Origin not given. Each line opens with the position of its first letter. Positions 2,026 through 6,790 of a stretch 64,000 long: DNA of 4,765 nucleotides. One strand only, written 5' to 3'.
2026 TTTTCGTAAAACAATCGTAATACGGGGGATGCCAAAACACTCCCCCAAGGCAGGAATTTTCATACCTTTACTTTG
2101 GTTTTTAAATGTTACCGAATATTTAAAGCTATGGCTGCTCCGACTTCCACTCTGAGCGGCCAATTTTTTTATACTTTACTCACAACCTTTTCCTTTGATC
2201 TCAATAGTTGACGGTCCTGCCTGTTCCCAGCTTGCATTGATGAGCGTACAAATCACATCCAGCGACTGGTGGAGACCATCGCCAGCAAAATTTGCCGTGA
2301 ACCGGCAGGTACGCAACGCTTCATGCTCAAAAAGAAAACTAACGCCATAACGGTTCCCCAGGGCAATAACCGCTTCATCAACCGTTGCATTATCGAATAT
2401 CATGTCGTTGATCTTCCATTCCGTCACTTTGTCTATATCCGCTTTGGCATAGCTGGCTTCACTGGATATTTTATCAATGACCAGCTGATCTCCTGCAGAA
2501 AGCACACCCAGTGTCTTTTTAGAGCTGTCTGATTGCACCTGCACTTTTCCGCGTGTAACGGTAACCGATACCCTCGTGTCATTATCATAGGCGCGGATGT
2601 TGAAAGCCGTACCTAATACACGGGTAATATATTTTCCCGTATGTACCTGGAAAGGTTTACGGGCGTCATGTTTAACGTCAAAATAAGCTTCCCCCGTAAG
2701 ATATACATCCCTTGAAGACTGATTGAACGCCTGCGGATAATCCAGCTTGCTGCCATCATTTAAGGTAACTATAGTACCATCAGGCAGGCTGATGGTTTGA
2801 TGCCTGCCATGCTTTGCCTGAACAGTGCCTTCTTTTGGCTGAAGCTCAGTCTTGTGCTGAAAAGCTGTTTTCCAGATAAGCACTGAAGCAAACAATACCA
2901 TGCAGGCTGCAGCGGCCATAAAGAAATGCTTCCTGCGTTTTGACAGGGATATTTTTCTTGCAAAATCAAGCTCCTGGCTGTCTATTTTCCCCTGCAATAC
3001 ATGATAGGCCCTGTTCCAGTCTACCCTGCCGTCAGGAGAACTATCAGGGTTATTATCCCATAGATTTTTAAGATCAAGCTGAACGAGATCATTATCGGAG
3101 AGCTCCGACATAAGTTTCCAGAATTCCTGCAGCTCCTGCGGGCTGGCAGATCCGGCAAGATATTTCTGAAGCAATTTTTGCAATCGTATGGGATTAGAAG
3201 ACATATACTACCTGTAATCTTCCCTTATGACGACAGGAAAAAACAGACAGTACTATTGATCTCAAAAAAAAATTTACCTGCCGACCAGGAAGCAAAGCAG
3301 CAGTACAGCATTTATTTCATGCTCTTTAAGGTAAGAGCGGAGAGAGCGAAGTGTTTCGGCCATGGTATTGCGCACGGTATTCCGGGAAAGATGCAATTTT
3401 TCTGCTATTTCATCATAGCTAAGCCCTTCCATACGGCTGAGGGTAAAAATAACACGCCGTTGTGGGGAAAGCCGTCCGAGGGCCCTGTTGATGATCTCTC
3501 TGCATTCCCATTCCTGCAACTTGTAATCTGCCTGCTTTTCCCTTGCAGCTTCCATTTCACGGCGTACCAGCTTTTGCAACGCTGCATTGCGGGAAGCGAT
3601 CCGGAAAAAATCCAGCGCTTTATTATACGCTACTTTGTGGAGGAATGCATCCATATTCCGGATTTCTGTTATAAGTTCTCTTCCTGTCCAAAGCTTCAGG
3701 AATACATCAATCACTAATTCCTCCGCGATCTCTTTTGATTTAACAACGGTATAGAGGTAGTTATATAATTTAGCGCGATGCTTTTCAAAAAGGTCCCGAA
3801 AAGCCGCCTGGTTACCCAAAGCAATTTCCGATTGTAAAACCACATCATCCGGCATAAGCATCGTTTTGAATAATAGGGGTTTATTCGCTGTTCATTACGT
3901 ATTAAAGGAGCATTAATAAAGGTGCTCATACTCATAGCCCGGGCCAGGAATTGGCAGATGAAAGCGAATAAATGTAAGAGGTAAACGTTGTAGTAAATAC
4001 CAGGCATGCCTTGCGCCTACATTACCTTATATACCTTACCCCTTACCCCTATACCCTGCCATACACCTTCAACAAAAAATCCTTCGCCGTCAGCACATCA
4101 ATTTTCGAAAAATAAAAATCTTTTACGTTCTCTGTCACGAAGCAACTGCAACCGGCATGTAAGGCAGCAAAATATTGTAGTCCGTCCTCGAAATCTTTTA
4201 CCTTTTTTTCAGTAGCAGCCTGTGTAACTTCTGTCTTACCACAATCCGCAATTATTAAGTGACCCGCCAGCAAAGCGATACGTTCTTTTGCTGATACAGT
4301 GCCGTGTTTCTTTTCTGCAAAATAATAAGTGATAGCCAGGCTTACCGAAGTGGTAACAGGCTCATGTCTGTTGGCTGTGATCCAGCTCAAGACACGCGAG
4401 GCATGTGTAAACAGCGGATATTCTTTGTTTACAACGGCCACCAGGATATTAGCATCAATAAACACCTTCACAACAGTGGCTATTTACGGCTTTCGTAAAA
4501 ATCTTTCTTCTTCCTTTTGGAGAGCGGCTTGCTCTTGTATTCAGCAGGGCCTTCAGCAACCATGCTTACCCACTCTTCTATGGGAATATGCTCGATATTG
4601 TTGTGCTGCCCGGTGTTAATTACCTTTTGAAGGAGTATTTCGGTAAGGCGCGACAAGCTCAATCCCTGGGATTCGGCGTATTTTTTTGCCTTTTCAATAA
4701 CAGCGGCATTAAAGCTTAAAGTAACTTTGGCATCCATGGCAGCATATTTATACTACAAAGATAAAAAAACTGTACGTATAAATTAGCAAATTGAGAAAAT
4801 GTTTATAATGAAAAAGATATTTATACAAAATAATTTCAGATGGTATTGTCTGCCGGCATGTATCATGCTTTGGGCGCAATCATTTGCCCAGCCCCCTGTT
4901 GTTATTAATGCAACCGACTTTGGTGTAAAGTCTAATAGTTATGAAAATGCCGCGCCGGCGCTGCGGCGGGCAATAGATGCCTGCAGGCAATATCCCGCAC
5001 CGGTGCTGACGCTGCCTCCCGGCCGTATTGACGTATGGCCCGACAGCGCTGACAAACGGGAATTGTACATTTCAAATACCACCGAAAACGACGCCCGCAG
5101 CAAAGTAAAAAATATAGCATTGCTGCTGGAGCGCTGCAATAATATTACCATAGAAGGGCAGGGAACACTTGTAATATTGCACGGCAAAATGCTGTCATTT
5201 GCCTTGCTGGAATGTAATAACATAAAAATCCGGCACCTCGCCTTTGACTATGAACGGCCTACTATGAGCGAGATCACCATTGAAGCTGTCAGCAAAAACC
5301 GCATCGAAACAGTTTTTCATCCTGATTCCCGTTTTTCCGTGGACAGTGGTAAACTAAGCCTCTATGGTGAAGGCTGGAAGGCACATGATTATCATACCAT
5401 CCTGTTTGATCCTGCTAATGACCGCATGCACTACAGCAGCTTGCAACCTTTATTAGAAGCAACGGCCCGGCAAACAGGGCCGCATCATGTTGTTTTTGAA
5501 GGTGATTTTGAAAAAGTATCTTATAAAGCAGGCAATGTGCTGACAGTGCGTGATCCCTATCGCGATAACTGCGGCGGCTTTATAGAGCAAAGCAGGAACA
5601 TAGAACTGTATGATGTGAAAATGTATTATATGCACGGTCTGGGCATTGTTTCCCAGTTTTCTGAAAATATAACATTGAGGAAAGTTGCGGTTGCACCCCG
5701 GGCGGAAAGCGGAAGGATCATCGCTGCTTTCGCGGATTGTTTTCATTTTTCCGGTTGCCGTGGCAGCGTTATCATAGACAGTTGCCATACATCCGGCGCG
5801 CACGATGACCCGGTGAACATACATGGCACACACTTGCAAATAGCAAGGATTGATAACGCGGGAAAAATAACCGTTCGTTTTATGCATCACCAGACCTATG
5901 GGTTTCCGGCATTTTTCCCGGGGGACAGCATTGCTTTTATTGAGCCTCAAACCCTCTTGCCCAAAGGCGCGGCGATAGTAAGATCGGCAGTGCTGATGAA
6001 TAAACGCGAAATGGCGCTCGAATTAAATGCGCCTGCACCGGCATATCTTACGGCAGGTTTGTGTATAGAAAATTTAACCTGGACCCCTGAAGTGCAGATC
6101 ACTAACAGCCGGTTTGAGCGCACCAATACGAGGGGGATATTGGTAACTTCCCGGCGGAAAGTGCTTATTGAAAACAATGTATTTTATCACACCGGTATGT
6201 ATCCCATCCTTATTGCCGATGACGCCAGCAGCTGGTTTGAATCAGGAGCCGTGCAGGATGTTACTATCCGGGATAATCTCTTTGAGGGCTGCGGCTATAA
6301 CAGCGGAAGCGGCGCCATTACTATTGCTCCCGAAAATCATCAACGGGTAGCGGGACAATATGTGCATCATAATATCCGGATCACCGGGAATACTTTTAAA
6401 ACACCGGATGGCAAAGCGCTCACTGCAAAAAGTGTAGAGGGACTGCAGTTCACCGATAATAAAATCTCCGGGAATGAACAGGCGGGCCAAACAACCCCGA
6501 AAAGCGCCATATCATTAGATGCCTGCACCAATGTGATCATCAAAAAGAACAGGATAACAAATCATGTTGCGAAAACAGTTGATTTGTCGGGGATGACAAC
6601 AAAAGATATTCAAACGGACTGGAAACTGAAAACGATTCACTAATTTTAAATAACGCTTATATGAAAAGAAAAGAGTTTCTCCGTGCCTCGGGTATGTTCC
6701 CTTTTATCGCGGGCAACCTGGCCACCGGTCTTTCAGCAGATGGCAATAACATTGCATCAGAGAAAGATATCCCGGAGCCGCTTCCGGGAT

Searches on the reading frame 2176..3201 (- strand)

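Call 20: search_protein_families(library=pfam, proteins=[window:2176-3201:-], max_evalue=0.00001)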
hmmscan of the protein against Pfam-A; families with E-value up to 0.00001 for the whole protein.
window:2176-3201:- (341 aa): 2 families
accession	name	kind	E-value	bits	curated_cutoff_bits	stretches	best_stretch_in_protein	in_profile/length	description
PF04773.18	FecR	-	1.9e-19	70.3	24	1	127-221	3-97/97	FecR protein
PF16344.10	FecR_C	-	9.4e-11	42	24.4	1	267-329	2-65/70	FecR, C-terminal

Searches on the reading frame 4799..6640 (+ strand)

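Call 6: search_protein_families(library=pfam, proteins=[window:4799-6640:+], max_evalue=0.00001)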
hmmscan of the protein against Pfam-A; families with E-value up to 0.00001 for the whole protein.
window:4799-6640:+ (614 aa): 4 families
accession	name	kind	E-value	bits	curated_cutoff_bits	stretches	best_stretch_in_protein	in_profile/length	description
PF23764.1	Beta-barrel_GLAA-B_II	-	3.3e-20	72.5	28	1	356-420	1-64/67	GLAA-B beta-barrel domain II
PF13229.12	Beta_helix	-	8.5e-15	55.2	25.9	1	428-598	10-146/158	Right handed beta helix region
PF23763.2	Beta-barrel_GLAA-B_I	-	4.4e-13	49.7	28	1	157-248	1-95/95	GLAA-B beta-barrel domain I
PF05048.19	NosD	-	1.4e-06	28.3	23.6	0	488-599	49-136/212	Periplasmic copper-binding protein (NosD)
